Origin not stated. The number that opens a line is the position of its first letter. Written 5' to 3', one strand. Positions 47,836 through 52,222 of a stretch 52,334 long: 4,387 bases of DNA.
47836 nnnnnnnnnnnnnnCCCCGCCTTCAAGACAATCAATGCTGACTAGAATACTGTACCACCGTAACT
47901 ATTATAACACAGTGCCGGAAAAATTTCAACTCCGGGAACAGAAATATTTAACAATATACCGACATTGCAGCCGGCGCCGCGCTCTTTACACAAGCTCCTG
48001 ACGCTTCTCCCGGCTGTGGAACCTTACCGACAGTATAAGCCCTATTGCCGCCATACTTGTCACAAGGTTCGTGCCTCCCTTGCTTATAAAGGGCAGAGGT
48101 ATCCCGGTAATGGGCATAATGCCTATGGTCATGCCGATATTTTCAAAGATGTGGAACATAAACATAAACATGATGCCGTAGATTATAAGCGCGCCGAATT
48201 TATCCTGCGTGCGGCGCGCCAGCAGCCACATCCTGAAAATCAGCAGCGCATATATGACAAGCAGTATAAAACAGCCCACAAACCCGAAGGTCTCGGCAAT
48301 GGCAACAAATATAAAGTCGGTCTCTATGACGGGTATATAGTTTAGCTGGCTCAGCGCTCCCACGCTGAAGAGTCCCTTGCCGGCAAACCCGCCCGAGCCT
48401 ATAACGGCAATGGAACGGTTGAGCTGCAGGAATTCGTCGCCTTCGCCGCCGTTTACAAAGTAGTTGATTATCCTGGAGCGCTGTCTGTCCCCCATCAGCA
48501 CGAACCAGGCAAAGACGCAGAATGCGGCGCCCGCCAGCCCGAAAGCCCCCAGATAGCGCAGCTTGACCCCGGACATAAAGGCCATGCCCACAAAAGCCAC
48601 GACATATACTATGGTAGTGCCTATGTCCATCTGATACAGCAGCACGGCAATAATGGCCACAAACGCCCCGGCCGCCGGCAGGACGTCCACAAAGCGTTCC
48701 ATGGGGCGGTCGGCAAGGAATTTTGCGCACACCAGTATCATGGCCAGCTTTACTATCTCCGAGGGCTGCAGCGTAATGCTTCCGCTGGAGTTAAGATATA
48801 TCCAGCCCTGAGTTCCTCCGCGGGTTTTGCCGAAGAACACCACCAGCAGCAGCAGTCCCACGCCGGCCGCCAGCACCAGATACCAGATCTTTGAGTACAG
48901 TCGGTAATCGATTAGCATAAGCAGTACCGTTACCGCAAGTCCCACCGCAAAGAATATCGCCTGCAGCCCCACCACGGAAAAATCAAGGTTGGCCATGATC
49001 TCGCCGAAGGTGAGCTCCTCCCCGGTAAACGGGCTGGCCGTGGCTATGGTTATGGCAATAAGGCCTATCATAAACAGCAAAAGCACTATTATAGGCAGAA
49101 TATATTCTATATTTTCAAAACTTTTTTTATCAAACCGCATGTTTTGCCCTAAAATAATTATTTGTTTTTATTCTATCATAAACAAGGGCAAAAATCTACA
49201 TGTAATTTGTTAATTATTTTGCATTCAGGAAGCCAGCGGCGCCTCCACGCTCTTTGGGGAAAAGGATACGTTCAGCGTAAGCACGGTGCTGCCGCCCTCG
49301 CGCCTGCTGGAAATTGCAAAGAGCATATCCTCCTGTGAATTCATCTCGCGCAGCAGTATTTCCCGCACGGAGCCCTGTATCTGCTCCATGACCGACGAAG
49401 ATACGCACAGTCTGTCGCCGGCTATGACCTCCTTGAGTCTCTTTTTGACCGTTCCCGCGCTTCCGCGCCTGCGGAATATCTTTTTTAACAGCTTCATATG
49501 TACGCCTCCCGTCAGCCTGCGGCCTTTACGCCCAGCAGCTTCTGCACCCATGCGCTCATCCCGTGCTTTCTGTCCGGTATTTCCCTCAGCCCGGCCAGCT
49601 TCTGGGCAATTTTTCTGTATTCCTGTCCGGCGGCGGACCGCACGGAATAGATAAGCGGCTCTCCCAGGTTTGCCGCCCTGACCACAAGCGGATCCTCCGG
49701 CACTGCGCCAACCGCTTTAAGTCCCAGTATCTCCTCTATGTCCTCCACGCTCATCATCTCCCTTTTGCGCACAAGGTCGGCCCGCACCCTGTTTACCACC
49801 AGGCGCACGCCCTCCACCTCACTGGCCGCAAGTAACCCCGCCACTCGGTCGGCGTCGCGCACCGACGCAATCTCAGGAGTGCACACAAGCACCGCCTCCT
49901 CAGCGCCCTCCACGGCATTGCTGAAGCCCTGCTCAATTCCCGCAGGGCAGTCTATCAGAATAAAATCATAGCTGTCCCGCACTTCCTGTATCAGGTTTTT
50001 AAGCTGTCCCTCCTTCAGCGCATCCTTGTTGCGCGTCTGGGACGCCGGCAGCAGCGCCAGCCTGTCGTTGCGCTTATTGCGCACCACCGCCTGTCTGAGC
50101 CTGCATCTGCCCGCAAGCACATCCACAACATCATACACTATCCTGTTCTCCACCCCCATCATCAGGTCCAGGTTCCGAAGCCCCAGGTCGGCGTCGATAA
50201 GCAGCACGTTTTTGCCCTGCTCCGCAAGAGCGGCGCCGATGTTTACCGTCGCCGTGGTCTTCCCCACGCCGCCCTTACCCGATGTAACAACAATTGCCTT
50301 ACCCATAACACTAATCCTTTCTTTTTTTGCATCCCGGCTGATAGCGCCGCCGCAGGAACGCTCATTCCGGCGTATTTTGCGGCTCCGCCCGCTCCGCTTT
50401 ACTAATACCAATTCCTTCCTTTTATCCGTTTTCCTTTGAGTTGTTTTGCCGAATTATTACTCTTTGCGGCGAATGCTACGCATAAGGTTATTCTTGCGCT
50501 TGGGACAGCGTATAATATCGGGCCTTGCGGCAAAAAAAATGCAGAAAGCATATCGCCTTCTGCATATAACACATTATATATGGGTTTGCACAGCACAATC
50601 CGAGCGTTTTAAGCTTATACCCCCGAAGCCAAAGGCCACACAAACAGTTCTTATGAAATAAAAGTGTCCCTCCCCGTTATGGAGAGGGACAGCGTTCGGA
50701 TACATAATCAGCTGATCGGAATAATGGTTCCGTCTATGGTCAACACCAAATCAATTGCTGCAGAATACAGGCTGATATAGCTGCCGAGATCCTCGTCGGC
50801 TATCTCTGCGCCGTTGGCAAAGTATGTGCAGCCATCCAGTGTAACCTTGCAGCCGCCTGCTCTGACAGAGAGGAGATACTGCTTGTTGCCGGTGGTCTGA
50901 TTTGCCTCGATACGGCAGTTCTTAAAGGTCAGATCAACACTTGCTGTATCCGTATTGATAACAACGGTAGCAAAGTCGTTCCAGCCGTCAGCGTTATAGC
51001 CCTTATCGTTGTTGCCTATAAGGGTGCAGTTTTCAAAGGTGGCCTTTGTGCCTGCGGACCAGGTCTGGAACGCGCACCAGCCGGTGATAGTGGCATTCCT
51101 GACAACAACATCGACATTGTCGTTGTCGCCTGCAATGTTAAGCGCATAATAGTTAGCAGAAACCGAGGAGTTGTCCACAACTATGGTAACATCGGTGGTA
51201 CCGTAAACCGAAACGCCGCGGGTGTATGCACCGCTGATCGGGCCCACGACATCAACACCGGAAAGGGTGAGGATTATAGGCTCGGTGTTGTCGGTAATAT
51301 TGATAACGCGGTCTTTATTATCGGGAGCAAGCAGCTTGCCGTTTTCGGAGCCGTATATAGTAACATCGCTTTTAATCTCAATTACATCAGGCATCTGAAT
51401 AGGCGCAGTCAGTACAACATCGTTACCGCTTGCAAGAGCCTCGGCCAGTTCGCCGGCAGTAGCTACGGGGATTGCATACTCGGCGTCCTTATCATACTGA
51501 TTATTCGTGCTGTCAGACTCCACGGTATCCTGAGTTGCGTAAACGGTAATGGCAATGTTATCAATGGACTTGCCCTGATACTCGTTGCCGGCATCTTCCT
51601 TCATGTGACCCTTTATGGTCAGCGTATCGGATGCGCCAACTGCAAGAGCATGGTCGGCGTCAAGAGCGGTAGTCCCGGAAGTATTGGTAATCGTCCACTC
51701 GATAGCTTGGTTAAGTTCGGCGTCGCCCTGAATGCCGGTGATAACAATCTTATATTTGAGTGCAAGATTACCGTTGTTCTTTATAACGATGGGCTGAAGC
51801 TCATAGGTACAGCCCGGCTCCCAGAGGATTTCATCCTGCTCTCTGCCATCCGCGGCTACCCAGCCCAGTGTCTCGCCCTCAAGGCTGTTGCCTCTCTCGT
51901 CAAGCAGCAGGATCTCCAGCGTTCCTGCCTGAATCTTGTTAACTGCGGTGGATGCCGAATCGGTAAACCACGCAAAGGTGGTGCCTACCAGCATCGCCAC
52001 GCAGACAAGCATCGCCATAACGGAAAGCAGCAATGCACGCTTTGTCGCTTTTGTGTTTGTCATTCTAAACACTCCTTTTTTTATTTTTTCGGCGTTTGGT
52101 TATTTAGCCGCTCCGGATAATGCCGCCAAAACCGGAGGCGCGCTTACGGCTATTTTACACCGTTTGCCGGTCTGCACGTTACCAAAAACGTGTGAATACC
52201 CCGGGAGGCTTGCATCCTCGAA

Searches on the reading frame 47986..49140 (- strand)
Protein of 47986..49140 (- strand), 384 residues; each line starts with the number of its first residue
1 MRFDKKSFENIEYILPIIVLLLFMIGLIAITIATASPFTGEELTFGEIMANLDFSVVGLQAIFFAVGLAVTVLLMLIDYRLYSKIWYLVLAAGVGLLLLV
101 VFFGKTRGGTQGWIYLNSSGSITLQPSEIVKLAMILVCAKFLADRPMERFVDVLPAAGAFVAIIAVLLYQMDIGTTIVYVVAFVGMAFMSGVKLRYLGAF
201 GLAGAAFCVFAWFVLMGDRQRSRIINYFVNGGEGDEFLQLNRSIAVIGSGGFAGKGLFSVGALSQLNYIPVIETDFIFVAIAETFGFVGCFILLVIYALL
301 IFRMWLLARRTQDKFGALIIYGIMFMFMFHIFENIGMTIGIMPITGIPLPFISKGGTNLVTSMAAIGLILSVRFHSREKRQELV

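Call 4: search_protein_families(library=pfam, proteins=[window:47986-49140:-])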
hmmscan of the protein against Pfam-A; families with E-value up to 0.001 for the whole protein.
window:47986-49140:- (384 aa): 1 family
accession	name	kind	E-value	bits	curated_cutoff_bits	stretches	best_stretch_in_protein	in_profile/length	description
PF01098.24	FTSW_RODA_SPOVE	-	1.1e-73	248.8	26.4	1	16-377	5-355/356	Cell cycle protein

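Call 5: search_protein_families(library=ncbifam, proteins=[window:47986-49140:-])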
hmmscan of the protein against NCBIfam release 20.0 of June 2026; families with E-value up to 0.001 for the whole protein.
window:47986-49140:- (384 aa): 6 families
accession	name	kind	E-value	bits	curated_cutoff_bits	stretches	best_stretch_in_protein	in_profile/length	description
TIGR02210.1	rodA_shape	equivalog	1.7e-84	284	336.7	1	13-376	2-356/357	rod shape-determining protein RodA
TIGR02614.1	ftsW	equivalog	2.4e-69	234.1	337.5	1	14-375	3-356/357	putative lipid II flippase FtsW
NF008060.0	PRK10794.1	equivalog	2.7e-51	174.6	590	1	60-377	49-364/370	peptidoglycan glycosyltransferase MrdB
TIGR02615.1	spoVE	exception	2.5e-48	165.4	448.8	1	13-372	2-352/354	stage V sporulation protein E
NF037961.1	RodA_shape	subfamily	7.9e-45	153.9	150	2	239-375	275-408/415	rod shape-determining protein RodA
NF008042.0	PRK10774.1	equivalog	1.5e-34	119.7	493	1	18-380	37-396/405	cell division protein FtsW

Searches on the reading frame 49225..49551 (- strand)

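Call 4: search_protein_families(library=pfam, proteins=[window:49225-49551:-])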
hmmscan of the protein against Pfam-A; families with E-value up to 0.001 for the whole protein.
window:49225-49551:- (108 aa): 1 family
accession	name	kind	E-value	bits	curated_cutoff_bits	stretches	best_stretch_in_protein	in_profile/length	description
PF03776.19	MinE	-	3.3e-05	24.2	25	1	31-96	1-66/68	Septum formation topological specificity factor MinE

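Call 5: search_protein_families(library=ncbifam, proteins=[window:49225-49551:-])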
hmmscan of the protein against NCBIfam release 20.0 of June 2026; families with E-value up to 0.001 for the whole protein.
window:49225-49551:- (108 aa): 2 families
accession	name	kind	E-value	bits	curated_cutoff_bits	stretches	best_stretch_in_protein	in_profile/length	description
TIGR01215.1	minE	equivalog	3.6e-08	33.3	49.3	1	19-96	1-78/81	cell division topological specificity factor MinE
NF001422.0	PRK00296.1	equivalog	0.00013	21.8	58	1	19-98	1-81/87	cell division topological specificity factor MinE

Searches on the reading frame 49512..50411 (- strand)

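Call 4: search_protein_families(library=pfam, proteins=[window:49512-50411:-])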
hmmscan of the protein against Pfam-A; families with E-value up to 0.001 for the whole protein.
window:49512-50411:- (299 aa): 10 families
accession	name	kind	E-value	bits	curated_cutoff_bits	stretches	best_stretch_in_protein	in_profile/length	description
PF13614.12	AAA_31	-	7.3e-25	88.4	27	1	38-184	2-154/177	AAA domain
PF01656.29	CbiA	-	2.3e-22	79.7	25.4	1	40-252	1-124/125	CobQ/CobB/MinD/ParA nucleotide binding domain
PF10609.15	ParA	-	7.9e-22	78.3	27.1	1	38-272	4-245/246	NUBPL iron-transfer P-loop NTPase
PF09140.17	MipZ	-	2.5e-12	47.1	20.7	1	39-193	2-142/262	ATPase MipZ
PF00142.24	Fer4_NifH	-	4.5e-11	43.2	25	1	42-86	4-48/271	4Fe-4S iron sulfur cluster binding proteins, NifH/frxC family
PF06564.18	CBP_BcsQ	-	7.6e-11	42.4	21.3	1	40-183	4-151/234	Cellulose biosynthesis protein BcsQ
PF02374.21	ArsA_ATPase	-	8.9e-10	38.7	24.3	1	40-75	3-38/305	Anion-transporting ATPase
PF25199.1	nSTAND_NTPase5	-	3.8e-05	24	34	1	17-128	21-136/145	Novel STAND NTPase 5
PF07015.17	VirC1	-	0.00011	22.1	24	1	40-75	4-39/231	VirC1 protein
PF13481.12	AAA_25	-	0.00021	21.4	27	1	38-156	33-152/195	AAA domain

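Call 5: search_protein_families(library=ncbifam, proteins=[window:49512-50411:-])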
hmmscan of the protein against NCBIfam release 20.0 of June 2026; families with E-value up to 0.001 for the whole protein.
window:49512-50411:- (299 aa): 32 families (the best 25 are shown)
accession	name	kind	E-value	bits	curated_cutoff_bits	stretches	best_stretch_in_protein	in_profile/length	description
TIGR01968.1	minD_bact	equivalog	4e-102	341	212.9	1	38-275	2-239/261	septum site-determining protein MinD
NF008079.0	PRK10818.1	equivalog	1.4e-67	227.9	508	1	36-274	1-248/270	septum site-determining protein MinD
TIGR01969.1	minD_arch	subfamily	1e-56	191.9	201.75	1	39-281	2-239/251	cell division ATPase MinD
NF041546.1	ParA_partition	equivalog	5.3e-19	68.6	180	2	40-75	2-37/203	ParA family partition ATPase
TIGR03815.1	CpaE_hom_Actino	equivalog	2.3e-18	66.5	154.45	1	35-259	109-327/340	septum site-determining protein Ssd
NF041136.1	MrpORP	equivalog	1.6e-17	63.9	450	1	37-276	5-252/365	iron-sulfur cluster carrier protein MrpORP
NF047398.1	AAA_KGGVGR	domain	3.2e-17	63.5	90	1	39-179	4-174/190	KGGVGR-motif variant AAA ATPase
TIGR01007.1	eps_fam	subfamily_domain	2.1e-16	60.1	108.05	1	38-209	18-190/204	polysaccharide biosynthesis tyrosine autokinase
TIGR03371.1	cellulose_yhjQ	equivalog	4.1e-16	59.2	157.85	1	38-270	2-239/246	cellulose biosynthesis protein BcsQ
TIGR03018.1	pepcterm_TyrKin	hypoth_equivalog_domain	3.3e-14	52.7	230.65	1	23-191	21-193/207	XrtA-associated tyrosine autokinase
TIGR01005.1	eps_transp_fam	subfamily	1e-11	43.8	411.7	1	35-157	543-665/754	exopolysaccharide transport protein family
TIGR01281.1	DPOR_bchL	equivalog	2.9e-11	43.2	345.15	1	42-100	4-59/268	ferredoxin:protochlorophyllide reductase (ATP-dependent) iron-sulfur ATP-binding protein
NF008669.0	PRK11670.1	equivalog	1.7e-10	40.4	348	1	29-90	99-160/369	iron-sulfur cluster carrier protein ApbC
TIGR01287.1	nifH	equivalog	2.1e-10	40.4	394.35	1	43-88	5-50/275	nitrogenase iron protein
NF008568.0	PRK11519.1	equivalog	3.1e-10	38.9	1068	1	41-157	530-645/720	tyrosine-protein kinase Wzc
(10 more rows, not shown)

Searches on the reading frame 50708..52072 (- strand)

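Call 4: search_protein_families(library=pfam, proteins=[window:50708-52072:-])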
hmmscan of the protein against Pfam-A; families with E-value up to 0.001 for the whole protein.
window:50708-52072:- (454 aa): 2 families
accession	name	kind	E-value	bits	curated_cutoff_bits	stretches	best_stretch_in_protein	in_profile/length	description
PF12389.13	Peptidase_M73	-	4.9e-07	30.2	22.5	1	11-55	3-46/196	Camelysin metallo-endopeptidase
PF13229.12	Beta_helix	-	1.3e-06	28.6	25.9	1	279-422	18-140/158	Right handed beta helix region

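Call 5: search_protein_families(library=ncbifam, proteins=[window:50708-52072:-])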
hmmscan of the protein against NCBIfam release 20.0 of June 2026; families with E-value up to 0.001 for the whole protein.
window:50708-52072:- (454 aa): 1 family
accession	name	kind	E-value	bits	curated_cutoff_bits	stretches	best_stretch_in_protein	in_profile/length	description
TIGR04088.1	cognate_SipW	domain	5.6e-06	26.4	19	1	22-52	4-34/34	SipW-dependent-type signal peptide-containing protein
